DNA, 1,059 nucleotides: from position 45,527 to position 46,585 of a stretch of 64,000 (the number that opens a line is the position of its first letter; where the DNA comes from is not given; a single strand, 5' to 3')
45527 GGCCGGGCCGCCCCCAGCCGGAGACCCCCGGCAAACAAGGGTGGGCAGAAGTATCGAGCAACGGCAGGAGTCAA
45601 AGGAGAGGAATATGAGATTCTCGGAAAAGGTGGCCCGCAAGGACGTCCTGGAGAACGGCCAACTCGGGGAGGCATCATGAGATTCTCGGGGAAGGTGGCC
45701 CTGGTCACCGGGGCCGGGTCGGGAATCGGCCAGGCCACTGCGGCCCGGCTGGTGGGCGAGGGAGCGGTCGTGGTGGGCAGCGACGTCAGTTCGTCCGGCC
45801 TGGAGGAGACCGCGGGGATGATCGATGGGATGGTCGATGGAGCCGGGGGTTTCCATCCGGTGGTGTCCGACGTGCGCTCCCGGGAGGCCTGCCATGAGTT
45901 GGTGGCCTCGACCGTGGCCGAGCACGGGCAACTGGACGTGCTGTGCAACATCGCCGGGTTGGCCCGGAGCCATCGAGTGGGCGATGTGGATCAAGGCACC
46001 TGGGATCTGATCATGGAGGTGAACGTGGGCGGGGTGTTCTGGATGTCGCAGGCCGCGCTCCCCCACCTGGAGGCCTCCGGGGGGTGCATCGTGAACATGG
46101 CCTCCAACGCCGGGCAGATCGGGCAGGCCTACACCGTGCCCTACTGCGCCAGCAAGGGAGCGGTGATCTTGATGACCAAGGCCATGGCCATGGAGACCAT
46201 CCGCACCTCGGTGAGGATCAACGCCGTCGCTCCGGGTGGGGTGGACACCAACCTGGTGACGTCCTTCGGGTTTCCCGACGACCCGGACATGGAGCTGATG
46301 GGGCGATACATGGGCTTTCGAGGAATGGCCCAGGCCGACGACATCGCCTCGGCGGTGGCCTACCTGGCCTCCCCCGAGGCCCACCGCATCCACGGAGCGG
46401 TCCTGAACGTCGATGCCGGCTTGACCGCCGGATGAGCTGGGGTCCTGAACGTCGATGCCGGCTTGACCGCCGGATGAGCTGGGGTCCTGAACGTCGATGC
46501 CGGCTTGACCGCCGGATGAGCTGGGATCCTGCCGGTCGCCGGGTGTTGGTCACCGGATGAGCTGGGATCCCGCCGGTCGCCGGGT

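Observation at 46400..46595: Nested duplications give four copies of one ATGA stop/start junction between two SDR genes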

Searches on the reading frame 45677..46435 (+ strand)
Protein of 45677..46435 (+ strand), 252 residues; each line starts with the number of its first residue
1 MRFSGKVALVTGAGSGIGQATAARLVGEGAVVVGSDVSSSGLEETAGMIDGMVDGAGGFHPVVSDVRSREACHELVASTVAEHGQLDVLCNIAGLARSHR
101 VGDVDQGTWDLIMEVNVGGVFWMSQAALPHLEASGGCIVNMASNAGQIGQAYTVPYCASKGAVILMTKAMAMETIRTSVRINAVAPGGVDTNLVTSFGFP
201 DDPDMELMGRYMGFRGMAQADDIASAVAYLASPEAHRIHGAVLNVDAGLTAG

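Call 8: find_encoding_contigs(protein=window:45677-46435:+, flank=10000, max_places=10)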
Protein window:45677-46435:+ (252 aa): no gene with exactly this product is on record in the collection.

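Call 10: find_homologous_proteins(query=window:45677-46435:+)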
Query window:45677-46435:+ (252 aa): 7327 proteins with E <= 0.001 among 8000 candidates; the best 120 are listed.
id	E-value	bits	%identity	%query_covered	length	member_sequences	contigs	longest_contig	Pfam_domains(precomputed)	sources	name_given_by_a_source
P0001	3.5e-158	543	100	100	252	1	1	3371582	PF08659.17,PF13561.13,PF00106.32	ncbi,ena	-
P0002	1.0e-130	453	83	100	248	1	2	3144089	PF08659.17,PF13561.13,PF00106.32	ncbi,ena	-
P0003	1.1e-130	453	83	100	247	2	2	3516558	PF08659.17,PF13561.13,PF00106.32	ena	-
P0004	4.6e-130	451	84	100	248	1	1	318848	PF08659.17,PF13561.13,PF00106.32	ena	-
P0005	2.7e-128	445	83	100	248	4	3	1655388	PF08659.17,PF13561.13,PF00106.32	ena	-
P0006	3.2e-128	445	84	100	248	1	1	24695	PF08659.17,PF13561.13,PF00106.32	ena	-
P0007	7.1e-128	444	83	100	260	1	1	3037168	PF08659.17,PF13561.13,PF00106.32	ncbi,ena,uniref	ncbi:SDR family NAD(P)-dependent oxidoreductase [Candidatus Poriferisocius sp.]|uniref:SDR family NA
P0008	8.1e-128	443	82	100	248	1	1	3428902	PF08659.17,PF13561.13,PF00106.32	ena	-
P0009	5.2e-127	441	81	100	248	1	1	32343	PF08659.17,PF13561.13,PF00106.32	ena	-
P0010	5.7e-127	441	83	100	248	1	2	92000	PF08659.17,PF13561.13,PF00106.32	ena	-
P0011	1.8e-126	439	82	100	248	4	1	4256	PF08659.17,PF13561.13,PF00106.32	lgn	-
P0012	2.1e-126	439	80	100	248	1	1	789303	PF08659.17,PF13561.13,PF00106.32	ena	-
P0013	2.8e-126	438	82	100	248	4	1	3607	PF08659.17,PF13561.13,PF00106.32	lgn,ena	-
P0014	3.1e-126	438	82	100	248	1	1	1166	PF08659.17,PF13561.13,PF00106.32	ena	-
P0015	3.2e-126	438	79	100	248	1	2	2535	PF08659.17,PF13561.13,PF00106.32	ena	-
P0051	1.4e-121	423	79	100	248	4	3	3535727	PF08659.17,PF13561.13,PF00106.32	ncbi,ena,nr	ncbi:MAG: SDR family NAD(P)-dependent oxidoreductase [bacterium]|nr:SDR family NAD(P)-dependent oxid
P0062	4.2e-119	415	77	100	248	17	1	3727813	PF08659.17,PF13561.13,PF00106.32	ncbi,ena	-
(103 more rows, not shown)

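Call 11: search_protein_families(library=pfam, proteins=[window:45677-46435:+])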
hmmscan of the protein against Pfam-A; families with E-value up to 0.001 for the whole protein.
window:45677-46435:+ (252 aa): 3 families
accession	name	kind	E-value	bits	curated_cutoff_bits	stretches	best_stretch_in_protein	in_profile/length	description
PF00106.31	adh_short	-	1.8e-50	171.6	26.6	1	6-196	1-189/195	short chain dehydrogenase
PF13561.12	adh_short_C2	-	3e-50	171.4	27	1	12-250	1-236/236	Enoyl-(Acyl carrier protein) reductase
PF08659.16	KR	-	1.3e-07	32.1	22.6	1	8-160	3-153/180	KR domain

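Call 12: find_encoding_contigs(protein=P0001, flank=10000, max_places=5)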
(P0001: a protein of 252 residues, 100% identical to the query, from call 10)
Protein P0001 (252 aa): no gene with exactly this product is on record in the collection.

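Call 13: find_encoding_contigs(protein=P0002, flank=10000, max_places=5)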
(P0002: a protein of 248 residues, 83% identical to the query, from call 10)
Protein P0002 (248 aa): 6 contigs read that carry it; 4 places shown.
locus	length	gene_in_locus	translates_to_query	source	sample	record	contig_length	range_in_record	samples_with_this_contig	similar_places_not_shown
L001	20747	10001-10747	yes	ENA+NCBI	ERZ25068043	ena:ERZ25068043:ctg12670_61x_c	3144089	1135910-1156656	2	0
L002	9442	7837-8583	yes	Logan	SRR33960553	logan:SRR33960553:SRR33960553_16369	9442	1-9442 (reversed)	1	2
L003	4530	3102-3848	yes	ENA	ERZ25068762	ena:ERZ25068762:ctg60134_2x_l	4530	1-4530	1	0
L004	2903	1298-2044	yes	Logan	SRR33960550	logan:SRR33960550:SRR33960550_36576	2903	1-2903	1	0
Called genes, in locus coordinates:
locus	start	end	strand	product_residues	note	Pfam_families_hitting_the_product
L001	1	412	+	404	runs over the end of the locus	PF07690:MFS_1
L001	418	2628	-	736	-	PF00463:ICL, PF13714:PEP_mutase, PF00463:ICL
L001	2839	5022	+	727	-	PF20656:MS_N, PF20658:MSG_insertion, PF01274:MS_TIM-barrel, PF20659:MS_C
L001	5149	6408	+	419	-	PF13469:Sulfotransfer_3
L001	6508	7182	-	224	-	-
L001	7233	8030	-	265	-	PF00106:adh_short, PF08659:KR (weak), PF13561:adh_short_C2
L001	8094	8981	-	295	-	PF09995:MPAB_Lcp_cat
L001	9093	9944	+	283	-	PF08450:SGL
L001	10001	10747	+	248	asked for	PF00106:adh_short, PF08659:KR, PF13561:adh_short_C2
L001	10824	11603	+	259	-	PF00106:adh_short, PF08659:KR, PF13561:adh_short_C2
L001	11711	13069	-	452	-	PF01636:APH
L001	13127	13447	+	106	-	-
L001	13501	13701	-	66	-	PF24696:UGSC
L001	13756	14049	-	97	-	PF24696:UGSC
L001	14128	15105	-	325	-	-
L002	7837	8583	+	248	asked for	PF00106:adh_short, PF08659:KR, PF13561:adh_short_C2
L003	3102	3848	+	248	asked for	PF00106:adh_short, PF08659:KR, PF13561:adh_short_C2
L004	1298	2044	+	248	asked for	PF00106:adh_short, PF08659:KR, PF13561:adh_short_C2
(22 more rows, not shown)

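Call 14: find_encoding_contigs(protein=P0007, flank=10000, max_places=5)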
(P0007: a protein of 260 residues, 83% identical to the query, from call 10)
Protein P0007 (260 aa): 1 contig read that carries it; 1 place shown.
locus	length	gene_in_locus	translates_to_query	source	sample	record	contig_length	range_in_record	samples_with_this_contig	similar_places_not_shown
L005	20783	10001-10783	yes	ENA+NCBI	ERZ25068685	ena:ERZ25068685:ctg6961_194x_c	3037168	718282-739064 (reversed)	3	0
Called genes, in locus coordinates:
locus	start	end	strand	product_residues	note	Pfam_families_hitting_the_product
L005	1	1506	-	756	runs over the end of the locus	PF00463:ICL, PF13714:PEP_mutase, PF00463:ICL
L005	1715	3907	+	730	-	PF20656:MS_N (weak), PF20658:MSG_insertion, PF01274:MS_TIM-barrel, PF20659:MS_C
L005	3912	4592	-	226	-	-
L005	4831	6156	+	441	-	PF13469:Sulfotransfer_3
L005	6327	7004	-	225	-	-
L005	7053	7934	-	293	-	PF00106:adh_short, PF08659:KR (weak), PF13561:adh_short_C2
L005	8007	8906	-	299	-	PF09995:MPAB_Lcp_cat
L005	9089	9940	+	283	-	PF08450:SGL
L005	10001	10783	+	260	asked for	PF00106:adh_short, PF08659:KR, PF13561:adh_short_C2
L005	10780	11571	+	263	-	PF00106:adh_short, PF08659:KR, PF13561:adh_short_C2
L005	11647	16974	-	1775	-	PF16656:Pur_ac_phosph_N (faint), PF24489:Ig_J_second (faint), PF25059:FN3_DSCAM-DSCAML_C (faint), PF00041:fn3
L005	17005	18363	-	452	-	PF01636:APH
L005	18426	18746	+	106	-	-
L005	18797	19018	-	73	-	PF24696:UGSC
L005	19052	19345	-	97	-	PF24696:UGSC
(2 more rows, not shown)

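Call 25: list_cluster_members(proteins=[P0001, P0002, P0007, P0003, P0008, P0051, P0062])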
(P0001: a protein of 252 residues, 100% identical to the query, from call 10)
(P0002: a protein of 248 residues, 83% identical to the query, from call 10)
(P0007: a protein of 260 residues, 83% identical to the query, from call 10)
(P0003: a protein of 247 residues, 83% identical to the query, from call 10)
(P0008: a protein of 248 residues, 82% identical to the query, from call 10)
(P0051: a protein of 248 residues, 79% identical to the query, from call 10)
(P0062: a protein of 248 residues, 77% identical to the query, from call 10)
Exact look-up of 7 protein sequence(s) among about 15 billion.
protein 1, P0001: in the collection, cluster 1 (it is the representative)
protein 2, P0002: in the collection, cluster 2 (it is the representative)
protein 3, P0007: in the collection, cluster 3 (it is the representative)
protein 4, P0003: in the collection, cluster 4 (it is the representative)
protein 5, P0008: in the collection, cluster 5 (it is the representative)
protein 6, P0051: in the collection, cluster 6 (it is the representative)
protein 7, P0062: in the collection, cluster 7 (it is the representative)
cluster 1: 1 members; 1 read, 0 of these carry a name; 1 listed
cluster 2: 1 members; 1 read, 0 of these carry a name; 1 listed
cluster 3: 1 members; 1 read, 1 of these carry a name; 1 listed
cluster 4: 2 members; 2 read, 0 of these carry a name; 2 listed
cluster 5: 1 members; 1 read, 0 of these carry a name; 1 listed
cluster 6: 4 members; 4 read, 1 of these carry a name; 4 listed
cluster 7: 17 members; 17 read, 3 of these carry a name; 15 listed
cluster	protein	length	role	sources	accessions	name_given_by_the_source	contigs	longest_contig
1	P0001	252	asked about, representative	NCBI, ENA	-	-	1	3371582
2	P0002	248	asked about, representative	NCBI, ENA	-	-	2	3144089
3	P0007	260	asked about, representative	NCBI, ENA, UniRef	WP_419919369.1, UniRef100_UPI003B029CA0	SDR family NAD(P)-dependent oxidoreductase [Candidatus Poriferisocius sp.] | SDR family NAD(P)-dependent oxidoreductase n=1 Tax=Candidatus Poriferisocius sp. ...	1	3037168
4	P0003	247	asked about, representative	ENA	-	-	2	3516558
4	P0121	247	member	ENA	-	-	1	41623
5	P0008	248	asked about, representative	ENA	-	-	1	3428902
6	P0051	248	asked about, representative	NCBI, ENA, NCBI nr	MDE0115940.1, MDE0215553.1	MAG: SDR family NAD(P)-dependent oxidoreductase [bacterium] | SDR family NAD(P)-dependent oxidoreductase [bacterium]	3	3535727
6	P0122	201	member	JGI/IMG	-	-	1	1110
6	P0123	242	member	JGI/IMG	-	-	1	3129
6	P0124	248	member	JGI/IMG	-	-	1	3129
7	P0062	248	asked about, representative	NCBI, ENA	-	-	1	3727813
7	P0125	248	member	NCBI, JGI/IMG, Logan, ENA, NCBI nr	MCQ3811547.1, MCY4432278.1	MAG: SDR family oxidoreductase [Acidimicrobiia bacterium] | SDR family oxidoreductase [Acidimicrobiia bacterium]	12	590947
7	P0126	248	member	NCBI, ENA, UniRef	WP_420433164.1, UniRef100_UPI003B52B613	SDR family NAD(P)-dependent oxidoreductase [Candidatus Poriferisocius sp.] | SDR family NAD(P)-dependent oxidoreductase n=1 Tax=Candidatus Poriferisocius sp. ...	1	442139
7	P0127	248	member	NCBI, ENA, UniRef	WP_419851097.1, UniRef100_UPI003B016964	SDR family NAD(P)-dependent oxidoreductase [Candidatus Poriferisocius sp.] | SDR family NAD(P)-dependent oxidoreductase n=1 Tax=Candidatus Poriferisocius sp. ...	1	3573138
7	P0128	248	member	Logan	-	-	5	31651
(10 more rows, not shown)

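Call 26: find_related_loci(query=window:45677-46435:+, collection=genome_contigs, flank=6000)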
Query window:45677-46435:+ (252 aa) in genome_contigs; peptide patterns used: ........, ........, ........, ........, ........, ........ (x = any residue, [..] = any of these).
178 stretches matched a pattern; 116 encode a relative of the query (tblastn E <= 1e-3); the best 80 are kept; 80 distinct loci.
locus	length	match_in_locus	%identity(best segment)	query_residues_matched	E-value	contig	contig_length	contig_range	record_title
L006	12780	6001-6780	83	1-252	2e-139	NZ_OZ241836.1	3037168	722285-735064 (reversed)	MAG: Candidatus Poriferisocius sp. isolate 5d59ea5e-8437-4482-86ca-0ed14f63a534 chromosome 1, complete sequence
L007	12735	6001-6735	82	1-249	5e-136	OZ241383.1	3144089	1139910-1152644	MAG: Acidimicrobiales bacterium isolate a90f8c27-fa5a-4faf-816a-670666cf7771 genome assembly, chromosome: 1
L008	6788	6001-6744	81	1-252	8e-133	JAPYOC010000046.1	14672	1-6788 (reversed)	MAG: Candidatus Poriferisocius aerobius isolate m_cahh6 Seq46, whole genome shotgun sequence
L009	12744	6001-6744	80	1-252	3e-132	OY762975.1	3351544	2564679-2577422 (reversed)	MAG: Acidimicrobiales bacterium isolate b2754c8c-b586-4d69-863e-0c5c3858fa40 genome assembly, chromosome: 1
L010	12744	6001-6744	80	1-252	4e-131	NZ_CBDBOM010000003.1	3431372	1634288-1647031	MAG: Candidatus Poriferisocius sp. isolate 6cc4a3fc-7d21-471c-8f5b-206ccb7f2e02 contig_3, whole genome shotgun sequence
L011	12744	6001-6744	79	1-252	5e-131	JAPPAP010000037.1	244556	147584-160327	MAG: bacterium isolate IRC1_bin_38 NODE_33_length_244556_cov_32.9107, whole genome shotgun sequence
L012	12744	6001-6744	79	1-252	3e-131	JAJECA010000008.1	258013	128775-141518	MAG: Acidimicrobiia bacterium isolate jk18x9bins.74 k141_277556, whole genome shotgun sequence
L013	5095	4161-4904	79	1-252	2e-131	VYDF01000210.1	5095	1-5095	MAG: Acidimicrobiia bacterium isolate SB0675_bin_33 NODE_5743_length_5095_cov_6.883730, whole genome shotgun sequence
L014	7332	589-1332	79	1-252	1e-130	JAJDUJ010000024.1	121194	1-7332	MAG: Acidimicrobiia bacterium isolate jk18x1bzbins.74 k141_1596833, whole genome shotgun sequence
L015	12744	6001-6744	79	1-252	2e-130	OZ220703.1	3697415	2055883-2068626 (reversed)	MAG: Acidimicrobiales bacterium isolate 8adfe4d6-2910-4d5b-99a4-34b3ebb1dbab genome assembly, chromosome: 1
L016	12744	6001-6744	79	1-252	3e-130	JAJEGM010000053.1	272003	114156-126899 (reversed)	MAG: Acidimicrobiia bacterium isolate p16x57bins.12 k141_719943, whole genome shotgun sequence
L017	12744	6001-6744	79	1-252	5e-130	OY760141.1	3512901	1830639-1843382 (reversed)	MAG: Acidimicrobiales bacterium isolate 5b15a54b-9cf3-459b-830c-82dda2a8371f genome assembly, chromosome: 1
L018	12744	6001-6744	79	1-252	2e-129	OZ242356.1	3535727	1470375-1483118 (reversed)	MAG: Acidimicrobiales bacterium isolate 1ff3c0e0-a0fb-4382-b91d-522820076fd5 genome assembly, chromosome: 1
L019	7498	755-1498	78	1-252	1e-128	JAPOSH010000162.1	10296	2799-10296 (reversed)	MAG: bacterium isolate CAR2_bin_19 NODE_2122_length_10296_cov_6.39781, whole genome shotgun sequence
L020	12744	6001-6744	79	1-252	8e-129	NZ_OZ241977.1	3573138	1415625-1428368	MAG: Candidatus Poriferisocius sp. isolate 487b4cec-4729-4ab4-8a52-7084cce3f8e8 chromosome 1, complete sequence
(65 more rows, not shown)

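Call 73: find_encoding_contigs(protein=P0121, flank=10000, max_places=3)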
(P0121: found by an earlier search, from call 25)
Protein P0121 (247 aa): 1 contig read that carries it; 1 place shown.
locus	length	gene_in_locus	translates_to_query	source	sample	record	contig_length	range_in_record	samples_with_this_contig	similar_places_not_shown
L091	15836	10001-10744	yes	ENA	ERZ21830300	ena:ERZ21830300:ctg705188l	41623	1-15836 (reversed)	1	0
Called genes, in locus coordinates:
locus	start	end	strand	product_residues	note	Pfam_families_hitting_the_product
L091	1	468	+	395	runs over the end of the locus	PF13469:Sulfotransfer_3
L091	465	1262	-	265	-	PF00106:adh_short, PF08659:KR (weak), PF13561:adh_short_C2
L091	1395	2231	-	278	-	-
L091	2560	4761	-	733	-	-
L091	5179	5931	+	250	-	-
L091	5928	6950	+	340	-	PF08843:AbiEii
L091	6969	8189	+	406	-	PF04909:Amidohydro_2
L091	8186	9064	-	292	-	PF09995:MPAB_Lcp_cat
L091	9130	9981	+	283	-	PF08450:SGL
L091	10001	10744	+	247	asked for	PF00106:adh_short, PF08659:KR (weak), PF13561:adh_short_C2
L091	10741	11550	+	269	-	PF00106:adh_short, PF08659:KR, PF13561:adh_short_C2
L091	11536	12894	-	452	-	PF01636:APH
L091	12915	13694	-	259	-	PF13489:Methyltransf_23, PF13847:Methyltransf_31 (faint), PF08241:Methyltransf_11, PF08242:Methyltransf_12, PF13649:Methyltransf_25 (weak)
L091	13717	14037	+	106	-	-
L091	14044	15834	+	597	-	?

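Call 74: find_encoding_contigs(protein=P0004, flank=10000, max_places=3)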
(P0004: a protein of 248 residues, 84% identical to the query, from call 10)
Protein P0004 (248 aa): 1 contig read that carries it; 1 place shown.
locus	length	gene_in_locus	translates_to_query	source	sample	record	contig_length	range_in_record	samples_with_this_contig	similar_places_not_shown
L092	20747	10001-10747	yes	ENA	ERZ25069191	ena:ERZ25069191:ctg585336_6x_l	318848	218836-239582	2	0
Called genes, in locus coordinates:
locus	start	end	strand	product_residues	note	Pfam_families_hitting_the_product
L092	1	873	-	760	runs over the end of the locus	PF10101:DUF2339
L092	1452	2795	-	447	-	-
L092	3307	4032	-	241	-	-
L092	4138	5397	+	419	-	PF13469:Sulfotransfer_3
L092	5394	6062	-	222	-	-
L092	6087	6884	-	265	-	PF00106:adh_short, PF08659:KR (weak), PF13561:adh_short_C2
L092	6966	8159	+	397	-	PF04909:Amidohydro_2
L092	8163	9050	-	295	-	PF09995:MPAB_Lcp_cat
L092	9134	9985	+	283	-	PF08450:SGL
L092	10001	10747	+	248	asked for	PF00106:adh_short, PF08659:KR, PF13561:adh_short_C2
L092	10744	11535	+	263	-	PF00106:adh_short, PF08659:KR, PF13561:adh_short_C2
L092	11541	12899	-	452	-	PF01636:APH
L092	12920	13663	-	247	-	PF13489:Methyltransf_23, PF13649:Methyltransf_25, PF13847:Methyltransf_31 (weak), PF08241:Methyltransf_11, PF08242:Methyltransf_12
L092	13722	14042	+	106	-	-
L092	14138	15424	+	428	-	PF00083:Sugar_tr (weak), PF07690:MFS_1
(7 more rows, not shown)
